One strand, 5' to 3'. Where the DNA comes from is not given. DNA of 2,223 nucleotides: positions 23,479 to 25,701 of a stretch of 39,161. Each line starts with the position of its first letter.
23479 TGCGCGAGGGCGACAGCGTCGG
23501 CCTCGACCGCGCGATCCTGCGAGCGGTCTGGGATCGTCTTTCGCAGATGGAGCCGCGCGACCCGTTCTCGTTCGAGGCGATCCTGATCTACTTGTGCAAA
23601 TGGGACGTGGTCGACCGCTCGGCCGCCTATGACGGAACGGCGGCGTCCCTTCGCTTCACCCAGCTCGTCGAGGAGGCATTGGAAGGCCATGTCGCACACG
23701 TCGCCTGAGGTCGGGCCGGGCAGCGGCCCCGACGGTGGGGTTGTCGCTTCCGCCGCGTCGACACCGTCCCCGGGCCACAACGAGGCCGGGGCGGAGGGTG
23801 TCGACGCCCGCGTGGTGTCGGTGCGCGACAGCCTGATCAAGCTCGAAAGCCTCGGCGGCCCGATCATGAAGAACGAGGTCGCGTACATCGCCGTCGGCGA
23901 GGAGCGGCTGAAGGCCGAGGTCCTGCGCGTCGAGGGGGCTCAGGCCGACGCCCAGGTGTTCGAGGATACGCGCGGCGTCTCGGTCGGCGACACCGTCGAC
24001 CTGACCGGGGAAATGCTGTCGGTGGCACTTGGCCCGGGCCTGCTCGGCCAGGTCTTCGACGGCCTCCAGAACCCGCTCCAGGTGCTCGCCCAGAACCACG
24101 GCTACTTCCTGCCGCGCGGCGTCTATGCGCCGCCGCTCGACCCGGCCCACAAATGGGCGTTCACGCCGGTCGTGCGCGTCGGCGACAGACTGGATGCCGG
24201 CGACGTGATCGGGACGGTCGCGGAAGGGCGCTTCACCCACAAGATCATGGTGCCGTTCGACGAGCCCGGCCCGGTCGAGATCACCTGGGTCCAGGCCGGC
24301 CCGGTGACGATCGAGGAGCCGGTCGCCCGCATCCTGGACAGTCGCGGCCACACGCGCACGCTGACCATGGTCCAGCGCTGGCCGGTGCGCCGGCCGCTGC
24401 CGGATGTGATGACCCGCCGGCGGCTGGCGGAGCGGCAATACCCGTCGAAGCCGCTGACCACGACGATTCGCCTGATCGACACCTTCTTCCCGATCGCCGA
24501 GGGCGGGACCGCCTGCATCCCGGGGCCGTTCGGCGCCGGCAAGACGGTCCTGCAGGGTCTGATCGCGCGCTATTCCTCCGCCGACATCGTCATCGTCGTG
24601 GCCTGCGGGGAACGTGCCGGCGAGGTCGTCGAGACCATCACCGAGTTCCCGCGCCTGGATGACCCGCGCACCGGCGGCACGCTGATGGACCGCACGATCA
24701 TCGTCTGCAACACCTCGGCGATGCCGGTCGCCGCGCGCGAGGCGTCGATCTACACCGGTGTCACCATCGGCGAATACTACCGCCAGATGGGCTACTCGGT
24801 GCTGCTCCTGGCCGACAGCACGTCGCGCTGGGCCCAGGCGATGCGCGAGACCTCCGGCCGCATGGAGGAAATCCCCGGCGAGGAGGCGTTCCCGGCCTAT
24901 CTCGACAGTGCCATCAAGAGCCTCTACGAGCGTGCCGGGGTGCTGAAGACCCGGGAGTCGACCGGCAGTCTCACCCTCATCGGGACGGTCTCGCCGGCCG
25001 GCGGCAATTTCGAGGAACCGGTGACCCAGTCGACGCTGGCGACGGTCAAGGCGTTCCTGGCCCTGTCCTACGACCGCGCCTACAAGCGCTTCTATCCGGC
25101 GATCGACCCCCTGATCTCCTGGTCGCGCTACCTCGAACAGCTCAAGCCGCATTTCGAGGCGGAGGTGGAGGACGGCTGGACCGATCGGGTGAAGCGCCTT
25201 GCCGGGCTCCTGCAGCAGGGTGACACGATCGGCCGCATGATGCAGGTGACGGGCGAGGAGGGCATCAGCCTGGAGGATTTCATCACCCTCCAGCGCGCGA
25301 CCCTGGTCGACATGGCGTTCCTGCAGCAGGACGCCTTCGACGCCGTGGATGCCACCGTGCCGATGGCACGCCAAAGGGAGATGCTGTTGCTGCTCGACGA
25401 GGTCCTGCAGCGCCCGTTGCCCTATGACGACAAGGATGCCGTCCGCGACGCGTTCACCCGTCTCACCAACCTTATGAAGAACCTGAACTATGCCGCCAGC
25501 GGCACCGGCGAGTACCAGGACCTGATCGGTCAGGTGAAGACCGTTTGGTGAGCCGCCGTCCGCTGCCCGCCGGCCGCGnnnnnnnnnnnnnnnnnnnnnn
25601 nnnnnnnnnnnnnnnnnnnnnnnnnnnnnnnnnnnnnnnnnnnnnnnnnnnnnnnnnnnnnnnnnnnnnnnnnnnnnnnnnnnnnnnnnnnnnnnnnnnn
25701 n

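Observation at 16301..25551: DUF2764-type V/A-ATPase split into two divergent transcription units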

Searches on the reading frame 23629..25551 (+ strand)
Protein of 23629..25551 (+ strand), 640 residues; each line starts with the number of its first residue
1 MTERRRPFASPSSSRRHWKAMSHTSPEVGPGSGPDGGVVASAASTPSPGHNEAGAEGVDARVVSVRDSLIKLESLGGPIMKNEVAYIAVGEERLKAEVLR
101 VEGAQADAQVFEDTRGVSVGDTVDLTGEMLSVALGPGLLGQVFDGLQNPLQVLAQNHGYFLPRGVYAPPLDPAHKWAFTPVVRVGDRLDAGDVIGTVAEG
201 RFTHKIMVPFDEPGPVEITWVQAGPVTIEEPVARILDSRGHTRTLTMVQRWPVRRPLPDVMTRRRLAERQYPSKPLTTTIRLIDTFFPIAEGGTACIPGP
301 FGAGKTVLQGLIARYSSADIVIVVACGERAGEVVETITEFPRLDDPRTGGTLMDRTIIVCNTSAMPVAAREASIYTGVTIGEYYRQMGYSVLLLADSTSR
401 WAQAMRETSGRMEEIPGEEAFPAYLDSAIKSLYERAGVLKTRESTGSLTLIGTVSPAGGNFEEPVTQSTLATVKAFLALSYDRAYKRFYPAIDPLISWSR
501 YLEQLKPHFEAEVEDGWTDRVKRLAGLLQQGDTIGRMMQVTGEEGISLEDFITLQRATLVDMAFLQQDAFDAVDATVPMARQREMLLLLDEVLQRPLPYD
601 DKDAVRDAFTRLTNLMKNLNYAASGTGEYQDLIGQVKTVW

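Call 3: search_protein_families(library=pfam, proteins=[window:23629-25551:+], max_evalue=0.01)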
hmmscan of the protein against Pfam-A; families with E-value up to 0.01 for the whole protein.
window:23629-25551:+ (640 aa): 4 families
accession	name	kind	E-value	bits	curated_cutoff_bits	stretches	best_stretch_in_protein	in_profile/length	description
PF00006.31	ATP-synt_ab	-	9.7e-68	228.4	29.5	1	280-499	2-213/213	ATP synthase alpha/beta family, nucleotide-binding domain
PF16886.11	ATP-synt_ab_Xtn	-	8.5e-26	90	25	1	168-254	2-88/88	ATPsynthase alpha/beta subunit barrel-sandwich domain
PF22919.1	ATP-synt_VA_C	-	1e-12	48.4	24.7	1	509-597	4-84/101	C-terminal domain of V and A type ATP synthase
PF02874.29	ATP-synt_ab_N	-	7.8e-07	30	20.9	1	83-127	21-69/69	ATP synthase alpha/beta family, beta-barrel domain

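Call 9: find_related_loci(query=window:23629-25551:+, collection=genome_contigs, flank=10000)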
Query window:23629-25551:+ (640 aa) in genome_contigs; peptide patterns used: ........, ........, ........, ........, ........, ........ (x = any residue, [..] = any of these).
598 stretches matched a pattern (row limit reached: there are more); 583 encode a relative of the query (tblastn E <= 1e-3); the best 80 are kept; 80 distinct loci.
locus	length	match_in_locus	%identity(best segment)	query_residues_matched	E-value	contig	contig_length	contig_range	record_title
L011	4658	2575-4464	66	11-636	0e+0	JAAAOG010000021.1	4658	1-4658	MAG: Alphaproteobacteria bacterium isolate GSL.Bin18 NODE_14077_length_4658_cov_0.66652, whole genome shotgun sequence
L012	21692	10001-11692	70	60-622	0e+0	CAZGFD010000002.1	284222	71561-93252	MAG TPA_asm: uncultured Nitrospiraceae bacterium isolate SRP334346_co1_138 genome assembly, contig: NODE_39_length_28422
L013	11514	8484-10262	67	38-630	0e+0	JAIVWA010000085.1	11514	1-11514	MAG: Gammaproteobacteria bacterium isolate HYP3_UM_18 NODE_425_length_11514_cov_1.391587, whole genome shotgun sequence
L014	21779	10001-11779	68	56-639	0e+0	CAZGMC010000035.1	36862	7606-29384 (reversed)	MAG TPA_asm: uncultured Mycobacteriaceae bacterium isolate SRP141376_co4_119 genome assembly, contig: NODE_1995_length_3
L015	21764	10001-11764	67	43-630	0e+0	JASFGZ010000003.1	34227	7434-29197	MAG: Desulfobacterales bacterium isolate D0606U20metaG_Bin_82 D0606U20metaG_FD_scaffold_11_c1, whole genome shotgun sequ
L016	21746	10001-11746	67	59-639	0e+0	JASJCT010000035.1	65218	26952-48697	MAG: Myxococcota bacterium isolate MO_167.B37 MO_167.c_384, whole genome shotgun sequence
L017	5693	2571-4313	67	60-639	0e+0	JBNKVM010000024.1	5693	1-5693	MAG: Thiohalomonadaceae bacterium isolate A1A2.bin.19.orig k141_2802743, whole genome shotgun sequence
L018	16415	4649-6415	68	48-637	0e+0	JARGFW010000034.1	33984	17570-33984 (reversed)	MAG: Deferrisomatales bacterium isolate C14-16 NODE_561_length_33984_cov_7.298034, whole genome shotgun sequence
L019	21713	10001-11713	68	60-630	0e+0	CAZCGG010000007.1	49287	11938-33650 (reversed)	MAG TPA_asm: uncultured Candidatus Moduliflexus sp. isolate binchicken_co35_299 genome assembly, contig: NODE_217_length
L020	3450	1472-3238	68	60-636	0e+0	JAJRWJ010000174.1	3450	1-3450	MAG: Gammaproteobacteria bacterium isolate Dive96_bin2.171 k141_1135823, whole genome shotgun sequence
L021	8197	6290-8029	67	59-637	0e+0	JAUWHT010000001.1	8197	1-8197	MAG: Pirellulales bacterium isolate CSMAG_2275 CSMAG_2275_k141_1336411_length_8197_cov_9.5699, whole genome shotgun sequ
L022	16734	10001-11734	68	60-629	0e+0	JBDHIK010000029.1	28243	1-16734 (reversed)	MAG: Gemmatimonadota bacterium isolate BHB10-2_Bin_277 BHB10-2_Bin_277_scaffold_10070, whole genome shotgun sequence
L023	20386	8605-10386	66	47-639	0e+0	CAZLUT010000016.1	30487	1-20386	MAG TPA_asm: uncultured bacterium isolate binchicken_co141_207 genome assembly, contig: NODE_6674_length_30487_cov_5.150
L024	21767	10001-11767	68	50-637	0e+0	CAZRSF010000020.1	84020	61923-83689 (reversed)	MAG TPA_asm: uncultured Candidatus Moduliflexus sp. isolate SRP192927_co1_965 genome assembly, contig: NODE_268_length_8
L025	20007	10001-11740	66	59-637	0e+0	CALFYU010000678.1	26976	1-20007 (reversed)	MAG TPA_asm: uncultured Planctomycetaceae bacterium isolate SRR7515931_bin.100_CONCOCT_v1.1_MAG genome assembly, contig:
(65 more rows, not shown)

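Call 41: find_related_loci(query=window:23629-25551:+, collection=metagenome_contigs, flank=10000)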
Query window:23629-25551:+ (640 aa) in metagenome_contigs; peptide patterns used: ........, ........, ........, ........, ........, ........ (x = any residue, [..] = any of these).
600 stretches matched a pattern (row limit reached: there are more); 578 encode a relative of the query (tblastn E <= 1e-3); the best 80 are kept; 80 distinct loci.
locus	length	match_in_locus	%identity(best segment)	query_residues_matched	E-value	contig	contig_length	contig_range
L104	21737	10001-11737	69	60-638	0e+0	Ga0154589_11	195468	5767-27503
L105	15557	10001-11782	68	46-630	0e+0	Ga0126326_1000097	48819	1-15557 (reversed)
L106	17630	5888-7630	69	60-639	0e+0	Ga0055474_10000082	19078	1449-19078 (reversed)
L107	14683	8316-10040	69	57-630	0e+0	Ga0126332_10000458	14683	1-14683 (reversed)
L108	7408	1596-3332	69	53-630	0e+0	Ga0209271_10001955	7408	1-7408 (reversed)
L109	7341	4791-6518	70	56-630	0e+0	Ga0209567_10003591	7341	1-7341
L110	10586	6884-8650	68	43-630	0e+0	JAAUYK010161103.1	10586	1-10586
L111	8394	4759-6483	69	57-630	0e+0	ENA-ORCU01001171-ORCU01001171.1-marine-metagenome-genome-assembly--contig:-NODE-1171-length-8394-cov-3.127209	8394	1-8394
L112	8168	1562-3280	70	59-630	0e+0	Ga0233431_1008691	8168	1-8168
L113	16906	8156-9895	68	61-639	0e+0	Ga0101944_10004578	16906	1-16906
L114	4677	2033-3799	67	42-630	0e+0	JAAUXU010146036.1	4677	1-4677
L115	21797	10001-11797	67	41-639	0e+0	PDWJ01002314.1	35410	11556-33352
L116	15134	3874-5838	63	1-639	0e+0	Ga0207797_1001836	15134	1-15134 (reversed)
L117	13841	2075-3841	64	14-632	0e+0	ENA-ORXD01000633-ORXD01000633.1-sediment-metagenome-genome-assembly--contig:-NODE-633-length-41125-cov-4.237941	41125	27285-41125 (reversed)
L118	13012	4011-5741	68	55-630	0e+0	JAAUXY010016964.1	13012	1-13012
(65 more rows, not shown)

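Call 56: search_solved_structures(query=window:23689-25551:+, max_evalue=1e-20)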
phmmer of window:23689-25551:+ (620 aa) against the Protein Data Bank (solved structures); distinct sequences matched with E-value up to 1e-20: 90 (the best 60 are shown).
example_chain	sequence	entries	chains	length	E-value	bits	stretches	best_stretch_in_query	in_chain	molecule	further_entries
1vdz_A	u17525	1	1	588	2.6e-141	475.4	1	41-569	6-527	A-type ATPase subunit A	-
3sdz_A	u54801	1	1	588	3.6e-141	474.9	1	41-569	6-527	V-type ATP synthase alpha chain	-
3ikj_A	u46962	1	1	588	1.2e-140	473.2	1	41-569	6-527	V-type ATP synthase alpha chain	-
3se0_A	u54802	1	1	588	1.3e-140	473.1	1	41-569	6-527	V-type ATP synthase alpha chain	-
3qia_A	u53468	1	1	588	1.7e-140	472.7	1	41-569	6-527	V-type ATP synthase alpha chain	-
3qjy_A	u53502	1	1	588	1.7e-140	472.7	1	41-569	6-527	V-type ATP synthase alpha chain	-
3i4l_A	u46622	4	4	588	3e-140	471.9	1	41-569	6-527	A-TYPE ATP SYNTHASE CATALYTIC SUBUNIT A | V-type ATP synthase alpha chain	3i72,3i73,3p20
3m4y_A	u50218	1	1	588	3.2e-140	471.8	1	41-569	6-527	V-type ATP synthase alpha chain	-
3nd9_A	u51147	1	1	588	1.5e-139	469.6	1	41-569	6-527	V-type ATP synthase alpha chain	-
3qg1_A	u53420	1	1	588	2e-139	469.2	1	41-569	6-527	V-type ATP synthase alpha chain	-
3nd8_A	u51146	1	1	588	2.4e-139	468.9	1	41-569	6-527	V-type ATP synthase alpha chain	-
3mfy_A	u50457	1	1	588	4.6e-139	468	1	41-569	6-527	V-type ATP synthase alpha chain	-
5x09_A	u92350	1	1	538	1.6e-133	449.7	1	89-569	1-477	V-type ATP synthase alpha chain,V-type ATP synthase alpha chain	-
7dqc_A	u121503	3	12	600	1.7e-133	449.6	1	35-567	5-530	V-type sodium ATPase catalytic subunit A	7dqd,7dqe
5zea_A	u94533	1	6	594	2.2e-133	449.2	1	40-567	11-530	V-type sodium ATPase catalytic subunit A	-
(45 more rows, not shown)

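Call 69: search_protein_families(library=ncbifam, proteins=[window:23689-25551:+], max_evalue=0.001)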
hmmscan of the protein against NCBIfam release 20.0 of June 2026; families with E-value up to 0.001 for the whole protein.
window:23689-25551:+ (620 aa): 35 families (the best 25 are shown)
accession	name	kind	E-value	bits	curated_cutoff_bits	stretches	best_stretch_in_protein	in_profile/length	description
NF003220.0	PRK04192.1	subfamily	1.7e-227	756.5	470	1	39-598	4-556/588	V-type ATP synthase subunit A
TIGR01043.1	ATP_syn_A_arch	equivalog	6.2e-175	582.9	972.15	1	41-572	4-527/580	ATP synthase subunit A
NF011287.0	PRK14698.1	equivalog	1.2e-141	473.8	1238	2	286-571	670-958/1017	V-type ATP synthase subunit A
TIGR01042.1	V-ATPase_V1_A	equivalog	7.4e-139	464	779.9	1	50-567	13-525/591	V-type ATPase subunit A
TIGR02546.1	III_secr_ATP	equivalog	1.9e-52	178.4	604.75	2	211-487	92-350/423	type III secretion system ATPase SctN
TIGR01026.1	fliI_yscN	subfamily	1.3e-50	172.4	379.5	2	226-488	124-368/440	FliI/YscN family ATPase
TIGR03496.1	FliI_clade1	equivalog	3.6e-50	171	619.1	2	226-520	97-372/414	flagellar protein export ATPase FliI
TIGR03497.1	FliI_clade2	equivalog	2.8e-48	164.9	629.8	2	213-488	80-342/413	flagellar protein export ATPase FliI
TIGR03498.1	FliI_clade3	equivalog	2.8e-46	158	587.45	2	226-486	100-345/418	flagellar protein export ATPase FliI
NF005295.0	PRK06820.1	equivalog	2.4e-44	152.1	690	2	248-553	139-426/440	EscN/YscN/HrcN family type III secretion system ATPase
NF005391.0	PRK06936.1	equivalog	6.2e-43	147.2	657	2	223-485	119-364/439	type III secretion system ATPase SctN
NF006575.0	PRK09099.1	subfamily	2.3e-40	138.7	706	1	216-492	111-374/443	type III secretion system ATPase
NF005765.0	PRK07594.1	equivalog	2.4e-35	122.1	715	2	249-485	132-357/433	EscN/YscN/HrcN family type III secretion system ATPase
NF006012.0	PRK08149.1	equivalog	2.1e-34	119.2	594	1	243-493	125-364/431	type III secretion system ATPase SctN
NF003235.0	PRK04196.1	subfamily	3e-33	115.2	349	2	247-552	120-421/462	V-type ATP synthase subunit B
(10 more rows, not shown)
